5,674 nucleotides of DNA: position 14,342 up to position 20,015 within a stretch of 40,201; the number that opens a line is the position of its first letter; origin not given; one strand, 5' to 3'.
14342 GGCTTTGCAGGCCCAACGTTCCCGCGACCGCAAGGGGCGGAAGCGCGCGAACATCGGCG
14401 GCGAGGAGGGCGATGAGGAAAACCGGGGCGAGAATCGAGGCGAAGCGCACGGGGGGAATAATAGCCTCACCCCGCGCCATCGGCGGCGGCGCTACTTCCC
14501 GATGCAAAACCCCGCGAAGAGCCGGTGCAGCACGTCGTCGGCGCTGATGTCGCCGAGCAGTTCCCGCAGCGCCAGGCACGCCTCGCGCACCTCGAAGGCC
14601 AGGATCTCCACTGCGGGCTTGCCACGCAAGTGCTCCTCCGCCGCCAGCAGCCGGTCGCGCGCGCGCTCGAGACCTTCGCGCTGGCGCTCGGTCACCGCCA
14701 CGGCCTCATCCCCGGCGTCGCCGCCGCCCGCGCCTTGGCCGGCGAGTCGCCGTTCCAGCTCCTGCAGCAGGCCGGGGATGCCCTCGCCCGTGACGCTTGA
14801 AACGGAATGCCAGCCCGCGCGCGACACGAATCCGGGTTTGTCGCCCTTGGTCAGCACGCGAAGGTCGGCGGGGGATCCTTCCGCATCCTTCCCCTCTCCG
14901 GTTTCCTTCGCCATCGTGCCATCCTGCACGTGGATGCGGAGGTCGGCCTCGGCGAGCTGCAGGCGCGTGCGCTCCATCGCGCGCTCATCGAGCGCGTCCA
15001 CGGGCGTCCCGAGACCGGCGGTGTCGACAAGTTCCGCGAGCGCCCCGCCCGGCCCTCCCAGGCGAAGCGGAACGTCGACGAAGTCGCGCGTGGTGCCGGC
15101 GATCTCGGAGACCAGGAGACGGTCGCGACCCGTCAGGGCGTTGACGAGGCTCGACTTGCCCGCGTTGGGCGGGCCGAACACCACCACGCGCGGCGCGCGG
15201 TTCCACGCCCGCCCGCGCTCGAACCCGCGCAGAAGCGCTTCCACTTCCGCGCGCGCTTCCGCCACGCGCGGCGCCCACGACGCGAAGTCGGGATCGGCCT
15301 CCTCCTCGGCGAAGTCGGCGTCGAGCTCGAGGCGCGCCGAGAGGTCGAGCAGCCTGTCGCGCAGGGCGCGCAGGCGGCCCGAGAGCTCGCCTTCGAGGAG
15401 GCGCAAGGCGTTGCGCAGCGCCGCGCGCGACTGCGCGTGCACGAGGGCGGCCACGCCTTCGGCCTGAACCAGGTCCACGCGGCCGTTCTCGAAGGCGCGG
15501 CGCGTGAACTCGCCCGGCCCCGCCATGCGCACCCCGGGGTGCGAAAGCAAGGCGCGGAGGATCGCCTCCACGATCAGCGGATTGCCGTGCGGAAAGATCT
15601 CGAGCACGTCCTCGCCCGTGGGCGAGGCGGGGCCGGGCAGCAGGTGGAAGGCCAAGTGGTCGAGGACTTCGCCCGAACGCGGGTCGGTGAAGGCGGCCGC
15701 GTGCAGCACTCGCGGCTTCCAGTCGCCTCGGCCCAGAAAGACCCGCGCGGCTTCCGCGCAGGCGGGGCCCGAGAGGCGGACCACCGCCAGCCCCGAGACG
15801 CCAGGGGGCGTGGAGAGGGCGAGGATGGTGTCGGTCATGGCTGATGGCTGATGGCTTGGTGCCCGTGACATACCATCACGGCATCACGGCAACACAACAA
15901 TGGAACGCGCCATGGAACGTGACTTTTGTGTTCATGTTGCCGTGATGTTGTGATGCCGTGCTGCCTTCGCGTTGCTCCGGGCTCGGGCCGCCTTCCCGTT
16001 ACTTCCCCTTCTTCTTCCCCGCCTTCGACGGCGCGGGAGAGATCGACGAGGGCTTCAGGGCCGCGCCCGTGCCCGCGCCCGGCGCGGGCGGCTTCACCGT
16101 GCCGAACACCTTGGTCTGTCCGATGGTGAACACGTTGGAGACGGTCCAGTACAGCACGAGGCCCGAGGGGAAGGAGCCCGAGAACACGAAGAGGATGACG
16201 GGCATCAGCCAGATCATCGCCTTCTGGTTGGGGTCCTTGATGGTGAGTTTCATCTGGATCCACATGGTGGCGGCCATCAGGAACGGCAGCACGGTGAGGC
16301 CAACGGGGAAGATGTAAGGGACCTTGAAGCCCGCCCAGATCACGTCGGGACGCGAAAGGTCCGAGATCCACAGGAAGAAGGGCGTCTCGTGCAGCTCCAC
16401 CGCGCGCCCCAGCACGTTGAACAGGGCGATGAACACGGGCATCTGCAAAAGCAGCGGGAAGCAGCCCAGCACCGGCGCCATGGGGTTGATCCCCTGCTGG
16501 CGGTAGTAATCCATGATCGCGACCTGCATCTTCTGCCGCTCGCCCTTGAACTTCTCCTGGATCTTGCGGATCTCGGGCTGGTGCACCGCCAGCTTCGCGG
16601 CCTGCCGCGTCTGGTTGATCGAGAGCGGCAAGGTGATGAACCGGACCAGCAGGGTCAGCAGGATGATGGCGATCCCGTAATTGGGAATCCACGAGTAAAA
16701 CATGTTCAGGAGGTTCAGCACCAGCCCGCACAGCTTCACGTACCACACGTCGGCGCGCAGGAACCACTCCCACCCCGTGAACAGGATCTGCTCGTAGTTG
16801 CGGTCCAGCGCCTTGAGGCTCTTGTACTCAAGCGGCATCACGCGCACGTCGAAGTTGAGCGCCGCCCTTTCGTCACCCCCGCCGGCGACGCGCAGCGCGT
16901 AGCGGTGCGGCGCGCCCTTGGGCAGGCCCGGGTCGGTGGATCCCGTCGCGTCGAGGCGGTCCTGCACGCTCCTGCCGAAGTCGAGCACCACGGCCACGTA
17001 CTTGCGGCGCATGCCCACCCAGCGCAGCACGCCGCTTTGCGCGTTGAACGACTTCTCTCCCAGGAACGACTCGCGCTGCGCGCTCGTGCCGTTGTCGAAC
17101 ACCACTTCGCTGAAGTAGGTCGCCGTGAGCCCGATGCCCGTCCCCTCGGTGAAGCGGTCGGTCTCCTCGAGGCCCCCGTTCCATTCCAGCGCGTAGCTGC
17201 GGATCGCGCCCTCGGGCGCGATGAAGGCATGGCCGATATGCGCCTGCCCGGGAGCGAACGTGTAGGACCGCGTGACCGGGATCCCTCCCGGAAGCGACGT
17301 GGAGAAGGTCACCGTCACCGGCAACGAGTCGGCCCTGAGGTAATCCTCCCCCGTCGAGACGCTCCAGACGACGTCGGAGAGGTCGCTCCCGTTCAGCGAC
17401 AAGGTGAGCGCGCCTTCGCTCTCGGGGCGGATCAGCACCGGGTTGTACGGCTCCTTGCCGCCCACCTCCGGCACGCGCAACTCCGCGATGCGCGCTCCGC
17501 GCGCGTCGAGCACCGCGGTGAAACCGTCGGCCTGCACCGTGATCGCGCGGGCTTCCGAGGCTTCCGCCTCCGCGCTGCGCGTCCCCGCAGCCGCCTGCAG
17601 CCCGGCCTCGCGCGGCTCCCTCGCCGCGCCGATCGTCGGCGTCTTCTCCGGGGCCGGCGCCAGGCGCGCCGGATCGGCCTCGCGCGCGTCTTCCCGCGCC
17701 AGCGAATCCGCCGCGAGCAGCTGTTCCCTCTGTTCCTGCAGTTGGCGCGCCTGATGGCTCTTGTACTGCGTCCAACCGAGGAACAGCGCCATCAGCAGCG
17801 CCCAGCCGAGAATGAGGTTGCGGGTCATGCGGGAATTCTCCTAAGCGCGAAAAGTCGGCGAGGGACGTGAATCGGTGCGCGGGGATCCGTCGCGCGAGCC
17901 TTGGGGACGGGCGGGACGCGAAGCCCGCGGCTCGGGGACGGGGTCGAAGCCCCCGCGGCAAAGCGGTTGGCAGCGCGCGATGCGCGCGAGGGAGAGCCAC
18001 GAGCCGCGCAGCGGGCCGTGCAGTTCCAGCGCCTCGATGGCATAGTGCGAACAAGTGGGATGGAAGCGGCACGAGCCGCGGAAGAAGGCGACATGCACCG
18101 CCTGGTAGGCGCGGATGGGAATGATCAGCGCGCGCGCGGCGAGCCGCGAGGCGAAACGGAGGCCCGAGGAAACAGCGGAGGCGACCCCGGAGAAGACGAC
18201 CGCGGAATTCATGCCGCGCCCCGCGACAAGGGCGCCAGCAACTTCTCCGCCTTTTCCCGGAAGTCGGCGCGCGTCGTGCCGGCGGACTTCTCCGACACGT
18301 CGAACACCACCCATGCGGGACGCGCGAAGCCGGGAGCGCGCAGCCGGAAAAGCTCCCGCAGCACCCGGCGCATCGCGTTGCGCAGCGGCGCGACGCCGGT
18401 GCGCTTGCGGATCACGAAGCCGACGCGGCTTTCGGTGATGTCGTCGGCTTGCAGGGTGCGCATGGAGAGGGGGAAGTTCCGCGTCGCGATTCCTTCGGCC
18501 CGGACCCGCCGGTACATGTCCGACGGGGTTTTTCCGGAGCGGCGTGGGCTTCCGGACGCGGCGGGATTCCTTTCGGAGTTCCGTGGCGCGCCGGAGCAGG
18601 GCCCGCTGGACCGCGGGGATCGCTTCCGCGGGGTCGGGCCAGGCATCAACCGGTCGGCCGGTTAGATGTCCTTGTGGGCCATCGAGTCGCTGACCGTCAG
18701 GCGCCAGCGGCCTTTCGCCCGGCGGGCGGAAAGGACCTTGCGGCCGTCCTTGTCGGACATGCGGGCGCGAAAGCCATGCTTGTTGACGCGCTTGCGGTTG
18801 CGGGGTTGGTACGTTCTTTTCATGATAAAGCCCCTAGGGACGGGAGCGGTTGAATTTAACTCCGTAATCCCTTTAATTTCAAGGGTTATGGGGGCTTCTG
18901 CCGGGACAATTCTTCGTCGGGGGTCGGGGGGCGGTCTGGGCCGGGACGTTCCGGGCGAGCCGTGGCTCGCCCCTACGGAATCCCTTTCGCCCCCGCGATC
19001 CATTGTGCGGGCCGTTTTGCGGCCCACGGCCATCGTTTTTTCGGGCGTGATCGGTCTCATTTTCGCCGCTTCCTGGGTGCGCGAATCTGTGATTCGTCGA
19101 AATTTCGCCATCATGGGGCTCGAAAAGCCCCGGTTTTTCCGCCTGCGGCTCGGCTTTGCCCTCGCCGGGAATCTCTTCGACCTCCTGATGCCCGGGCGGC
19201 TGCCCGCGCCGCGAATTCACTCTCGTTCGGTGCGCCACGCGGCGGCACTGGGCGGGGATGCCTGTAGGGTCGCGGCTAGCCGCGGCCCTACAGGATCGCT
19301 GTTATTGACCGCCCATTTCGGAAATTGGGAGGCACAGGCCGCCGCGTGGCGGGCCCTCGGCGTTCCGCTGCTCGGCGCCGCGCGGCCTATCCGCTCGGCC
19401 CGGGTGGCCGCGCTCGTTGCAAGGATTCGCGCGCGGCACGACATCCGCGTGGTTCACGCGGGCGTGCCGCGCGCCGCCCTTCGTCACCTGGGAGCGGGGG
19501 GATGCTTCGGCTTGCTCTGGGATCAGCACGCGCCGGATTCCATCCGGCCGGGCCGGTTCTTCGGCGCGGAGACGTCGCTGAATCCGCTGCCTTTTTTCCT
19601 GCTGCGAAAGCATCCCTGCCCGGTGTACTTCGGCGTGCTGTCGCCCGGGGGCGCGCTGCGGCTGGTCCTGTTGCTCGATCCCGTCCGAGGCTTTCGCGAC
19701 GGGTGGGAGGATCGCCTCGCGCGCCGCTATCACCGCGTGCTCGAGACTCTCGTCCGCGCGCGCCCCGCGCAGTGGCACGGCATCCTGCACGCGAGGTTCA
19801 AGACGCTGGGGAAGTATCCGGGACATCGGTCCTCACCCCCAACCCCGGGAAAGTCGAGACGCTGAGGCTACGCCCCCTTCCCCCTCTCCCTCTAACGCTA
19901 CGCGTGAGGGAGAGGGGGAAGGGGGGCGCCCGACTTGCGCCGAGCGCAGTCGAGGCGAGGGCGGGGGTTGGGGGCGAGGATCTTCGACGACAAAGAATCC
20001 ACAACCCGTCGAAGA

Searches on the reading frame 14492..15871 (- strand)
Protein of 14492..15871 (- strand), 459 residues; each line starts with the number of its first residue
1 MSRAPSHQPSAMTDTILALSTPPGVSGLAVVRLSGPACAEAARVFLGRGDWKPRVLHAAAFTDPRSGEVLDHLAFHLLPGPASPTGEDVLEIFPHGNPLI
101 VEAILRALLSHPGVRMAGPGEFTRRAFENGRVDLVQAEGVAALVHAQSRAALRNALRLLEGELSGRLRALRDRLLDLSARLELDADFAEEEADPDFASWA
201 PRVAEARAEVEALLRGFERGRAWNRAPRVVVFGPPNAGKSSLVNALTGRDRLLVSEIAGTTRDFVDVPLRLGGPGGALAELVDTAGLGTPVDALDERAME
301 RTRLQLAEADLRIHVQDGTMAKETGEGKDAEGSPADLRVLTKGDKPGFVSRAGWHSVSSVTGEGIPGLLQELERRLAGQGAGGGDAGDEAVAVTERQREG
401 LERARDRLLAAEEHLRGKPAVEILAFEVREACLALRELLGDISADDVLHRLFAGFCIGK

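Call 23: search_protein_families(library=pfam, max_evalue=0.001, proteins=[window:14492-15871:-])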
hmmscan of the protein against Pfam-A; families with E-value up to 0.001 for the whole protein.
window:14492-15871:- (459 aa): 5 families
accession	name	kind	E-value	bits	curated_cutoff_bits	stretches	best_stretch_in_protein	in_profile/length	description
PF12631.12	MnmE_helical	-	9.5e-37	127.6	40.1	1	134-456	1-211/211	MnmE helical domain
PF10396.14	TrmE_N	-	9e-32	110.2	29.8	1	15-131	1-117/117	GTP-binding protein TrmE N-terminus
PF01926.29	MMR_HSR1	-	7.1e-19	68.4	21.9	1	228-319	1-85/113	50S ribosome-binding GTPase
PF00350.29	Dynamin_N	-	4.9e-06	27.1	27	1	229-267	1-38/168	Dynamin family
PF02421.24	FeoB_N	-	6.1e-05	23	27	1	228-320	2-90/156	Ferrous iron transport protein B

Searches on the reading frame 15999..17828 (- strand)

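Call 23: search_protein_families(library=pfam, max_evalue=0.001, proteins=[window:15999-17828:-])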
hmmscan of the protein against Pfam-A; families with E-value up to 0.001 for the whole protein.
window:15999-17828:- (609 aa): 2 families
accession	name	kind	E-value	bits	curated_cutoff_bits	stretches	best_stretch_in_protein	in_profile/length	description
PF02096.25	60KD_IMP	-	4.4e-54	183.3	35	1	384-574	1-160/163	60Kd inner membrane protein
PF14849.12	YidC_periplas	-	6.7e-07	29.9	24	1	96-357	2-276/283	YidC periplasmic domain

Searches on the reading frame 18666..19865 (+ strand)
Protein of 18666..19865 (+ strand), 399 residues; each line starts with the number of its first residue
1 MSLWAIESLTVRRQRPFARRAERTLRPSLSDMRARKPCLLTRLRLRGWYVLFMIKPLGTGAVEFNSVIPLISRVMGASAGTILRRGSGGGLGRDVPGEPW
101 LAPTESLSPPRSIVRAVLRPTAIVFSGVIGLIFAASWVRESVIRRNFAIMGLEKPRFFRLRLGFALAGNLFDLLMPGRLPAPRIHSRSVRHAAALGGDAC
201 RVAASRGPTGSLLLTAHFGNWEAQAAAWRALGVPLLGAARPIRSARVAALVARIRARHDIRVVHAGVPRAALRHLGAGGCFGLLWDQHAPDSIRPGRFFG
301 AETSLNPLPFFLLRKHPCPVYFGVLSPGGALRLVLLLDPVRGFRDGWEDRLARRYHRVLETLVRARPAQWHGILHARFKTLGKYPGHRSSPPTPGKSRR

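Call 23: search_protein_families(library=pfam, max_evalue=0.001, proteins=[window:18666-19865:+])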
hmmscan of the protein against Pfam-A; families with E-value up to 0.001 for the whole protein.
window:18666-19865:+ (399 aa): 1 family
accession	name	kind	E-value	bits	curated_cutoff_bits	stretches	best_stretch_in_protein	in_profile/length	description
PF03279.18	Lip_A_acyltrans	-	5.6e-06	26.2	22.3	1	210-380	122-295/295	Bacterial lipid A biosynthesis acyltransferase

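Call 74: search_protein_families(library=ncbifam, max_evalue=0.01, proteins=[window:18666-19865:+])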
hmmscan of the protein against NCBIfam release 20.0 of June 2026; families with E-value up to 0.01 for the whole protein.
window:18666-19865:+ (399 aa): 4 families
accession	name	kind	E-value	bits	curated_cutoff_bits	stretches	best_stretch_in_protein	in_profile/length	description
NF005120.0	PRK06553.1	equivalog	1.7e-12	47.3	273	1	210-378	133-306/308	lipid A biosynthesis lauroyl acyltransferase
NF006270.0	PRK08419.1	equivalog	6.7e-06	25.6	248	1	212-289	116-194/298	lipid A biosynthesis lauroyl acyltransferase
NF006487.0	PRK08905.1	equivalog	6.8e-05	22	281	1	205-291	98-184/290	lysophospholipid acyltransferase family protein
NF006438.0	PRK08734.1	equivalog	0.00028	20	363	1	203-288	107-193/305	lauroyl acyltransferase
